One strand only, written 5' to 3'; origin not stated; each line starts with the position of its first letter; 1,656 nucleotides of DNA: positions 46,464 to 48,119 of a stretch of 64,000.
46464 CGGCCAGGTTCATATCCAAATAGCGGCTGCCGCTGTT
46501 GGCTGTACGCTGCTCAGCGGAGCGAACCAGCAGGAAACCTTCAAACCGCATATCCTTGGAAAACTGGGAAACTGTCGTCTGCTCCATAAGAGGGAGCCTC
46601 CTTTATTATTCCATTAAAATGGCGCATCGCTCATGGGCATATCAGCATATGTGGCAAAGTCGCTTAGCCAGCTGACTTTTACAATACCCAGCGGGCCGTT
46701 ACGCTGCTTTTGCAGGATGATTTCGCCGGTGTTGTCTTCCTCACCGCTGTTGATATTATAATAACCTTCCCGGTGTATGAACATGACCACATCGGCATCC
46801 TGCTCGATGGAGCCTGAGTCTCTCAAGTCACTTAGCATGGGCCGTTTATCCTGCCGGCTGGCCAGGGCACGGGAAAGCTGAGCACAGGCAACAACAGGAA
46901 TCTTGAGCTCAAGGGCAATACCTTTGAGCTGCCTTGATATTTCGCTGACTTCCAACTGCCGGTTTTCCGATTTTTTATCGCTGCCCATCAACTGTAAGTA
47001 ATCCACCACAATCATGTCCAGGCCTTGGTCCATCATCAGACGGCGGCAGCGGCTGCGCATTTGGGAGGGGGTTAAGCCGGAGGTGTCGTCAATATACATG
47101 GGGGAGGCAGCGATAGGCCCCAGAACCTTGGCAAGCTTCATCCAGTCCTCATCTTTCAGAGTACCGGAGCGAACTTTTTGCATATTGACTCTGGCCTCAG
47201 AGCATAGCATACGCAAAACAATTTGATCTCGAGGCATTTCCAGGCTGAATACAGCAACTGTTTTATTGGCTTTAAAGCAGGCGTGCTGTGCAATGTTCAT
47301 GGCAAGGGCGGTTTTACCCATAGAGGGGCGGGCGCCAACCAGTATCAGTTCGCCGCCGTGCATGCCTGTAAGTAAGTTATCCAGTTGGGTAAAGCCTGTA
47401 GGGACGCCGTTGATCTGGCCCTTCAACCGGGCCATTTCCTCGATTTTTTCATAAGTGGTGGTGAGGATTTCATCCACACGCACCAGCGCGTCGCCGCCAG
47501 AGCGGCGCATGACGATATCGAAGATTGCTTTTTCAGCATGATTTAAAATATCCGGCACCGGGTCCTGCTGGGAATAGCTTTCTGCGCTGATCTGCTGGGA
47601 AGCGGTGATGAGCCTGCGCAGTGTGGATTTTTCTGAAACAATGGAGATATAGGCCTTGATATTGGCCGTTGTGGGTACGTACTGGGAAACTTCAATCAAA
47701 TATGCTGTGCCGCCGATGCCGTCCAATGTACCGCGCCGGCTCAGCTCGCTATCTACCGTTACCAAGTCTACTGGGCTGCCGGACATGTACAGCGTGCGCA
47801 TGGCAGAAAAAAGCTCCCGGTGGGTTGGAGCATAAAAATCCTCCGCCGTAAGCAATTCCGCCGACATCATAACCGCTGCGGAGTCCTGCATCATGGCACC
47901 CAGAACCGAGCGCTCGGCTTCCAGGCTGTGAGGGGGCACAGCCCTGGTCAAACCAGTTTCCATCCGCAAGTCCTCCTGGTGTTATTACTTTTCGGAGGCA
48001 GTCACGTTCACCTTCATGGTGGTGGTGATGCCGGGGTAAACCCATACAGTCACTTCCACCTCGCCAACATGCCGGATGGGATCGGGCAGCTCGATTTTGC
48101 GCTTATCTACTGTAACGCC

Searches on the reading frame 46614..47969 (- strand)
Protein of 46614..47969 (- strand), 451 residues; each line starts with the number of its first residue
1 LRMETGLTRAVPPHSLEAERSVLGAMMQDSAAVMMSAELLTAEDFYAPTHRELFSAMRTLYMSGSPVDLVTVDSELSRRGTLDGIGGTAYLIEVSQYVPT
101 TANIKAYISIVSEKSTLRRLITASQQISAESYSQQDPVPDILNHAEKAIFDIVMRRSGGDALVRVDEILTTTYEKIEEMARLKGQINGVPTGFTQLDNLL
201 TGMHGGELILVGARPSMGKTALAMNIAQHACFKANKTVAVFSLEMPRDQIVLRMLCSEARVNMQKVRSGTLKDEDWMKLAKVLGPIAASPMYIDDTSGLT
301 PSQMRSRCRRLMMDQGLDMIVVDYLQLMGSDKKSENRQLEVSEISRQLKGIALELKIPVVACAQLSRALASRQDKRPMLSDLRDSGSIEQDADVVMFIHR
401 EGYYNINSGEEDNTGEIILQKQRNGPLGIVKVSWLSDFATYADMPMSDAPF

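Call 17: search_protein_families(library=pfam, proteins=[window:46614-47969:-], max_evalue=0.00001)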
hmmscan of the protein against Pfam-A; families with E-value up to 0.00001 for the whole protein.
window:46614-47969:- (451 aa): 3 families
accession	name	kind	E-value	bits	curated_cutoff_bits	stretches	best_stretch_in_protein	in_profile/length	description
PF03796.21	DnaB_C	-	1.9e-105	352.3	27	1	188-442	1-254/255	DnaB-like helicase C terminal domain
PF00772.26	DnaB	-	2.6e-32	111.4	23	1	12-113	2-103/103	DnaB-like helicase N terminal domain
PF13481.12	AAA_25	-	2.1e-11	44.2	27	1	185-363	11-188/195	AAA domain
